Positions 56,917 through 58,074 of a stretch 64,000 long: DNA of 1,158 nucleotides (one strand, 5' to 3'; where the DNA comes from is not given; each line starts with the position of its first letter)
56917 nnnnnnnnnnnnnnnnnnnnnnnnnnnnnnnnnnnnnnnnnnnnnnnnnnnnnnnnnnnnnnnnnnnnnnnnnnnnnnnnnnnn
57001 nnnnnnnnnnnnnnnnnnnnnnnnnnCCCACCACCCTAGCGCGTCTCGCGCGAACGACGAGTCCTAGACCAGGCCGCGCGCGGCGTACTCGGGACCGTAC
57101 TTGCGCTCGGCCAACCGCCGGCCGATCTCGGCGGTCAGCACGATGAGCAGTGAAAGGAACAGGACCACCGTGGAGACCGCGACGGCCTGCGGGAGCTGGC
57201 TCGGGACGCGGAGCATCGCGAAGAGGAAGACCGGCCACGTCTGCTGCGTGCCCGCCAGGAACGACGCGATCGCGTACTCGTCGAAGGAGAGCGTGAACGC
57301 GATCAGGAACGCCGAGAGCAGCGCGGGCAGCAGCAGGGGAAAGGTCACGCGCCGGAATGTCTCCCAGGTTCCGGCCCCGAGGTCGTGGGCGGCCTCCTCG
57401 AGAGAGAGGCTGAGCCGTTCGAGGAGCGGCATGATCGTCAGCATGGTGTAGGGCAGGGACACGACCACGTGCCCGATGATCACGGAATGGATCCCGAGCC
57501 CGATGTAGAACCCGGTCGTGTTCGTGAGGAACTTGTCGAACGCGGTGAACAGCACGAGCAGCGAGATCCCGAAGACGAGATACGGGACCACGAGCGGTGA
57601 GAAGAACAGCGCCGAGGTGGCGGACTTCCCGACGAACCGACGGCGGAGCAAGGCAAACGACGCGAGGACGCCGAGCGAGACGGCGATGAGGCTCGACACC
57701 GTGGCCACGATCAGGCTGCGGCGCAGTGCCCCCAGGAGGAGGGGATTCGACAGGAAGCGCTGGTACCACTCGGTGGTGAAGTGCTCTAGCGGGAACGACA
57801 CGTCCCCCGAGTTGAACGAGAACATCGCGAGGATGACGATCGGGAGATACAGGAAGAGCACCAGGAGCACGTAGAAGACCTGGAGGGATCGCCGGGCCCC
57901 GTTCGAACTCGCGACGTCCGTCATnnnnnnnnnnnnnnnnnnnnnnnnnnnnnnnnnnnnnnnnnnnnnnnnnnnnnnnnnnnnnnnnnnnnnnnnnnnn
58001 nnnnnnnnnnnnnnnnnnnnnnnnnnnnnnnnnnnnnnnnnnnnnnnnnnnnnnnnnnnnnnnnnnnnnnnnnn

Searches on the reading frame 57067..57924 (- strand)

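Call 64: search_protein_families(library=pfam, proteins=[window:57067-57924:-], max_evalue=0.00001)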
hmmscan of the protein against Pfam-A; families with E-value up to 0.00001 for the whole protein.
window:57067-57924:- (286 aa): 1 family
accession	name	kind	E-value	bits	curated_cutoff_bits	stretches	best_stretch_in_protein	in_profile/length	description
PF00528.27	BPD_transp_1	-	1.9e-17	64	26.4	1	82-272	2-178/184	Binding-protein-dependent transport system inner membrane component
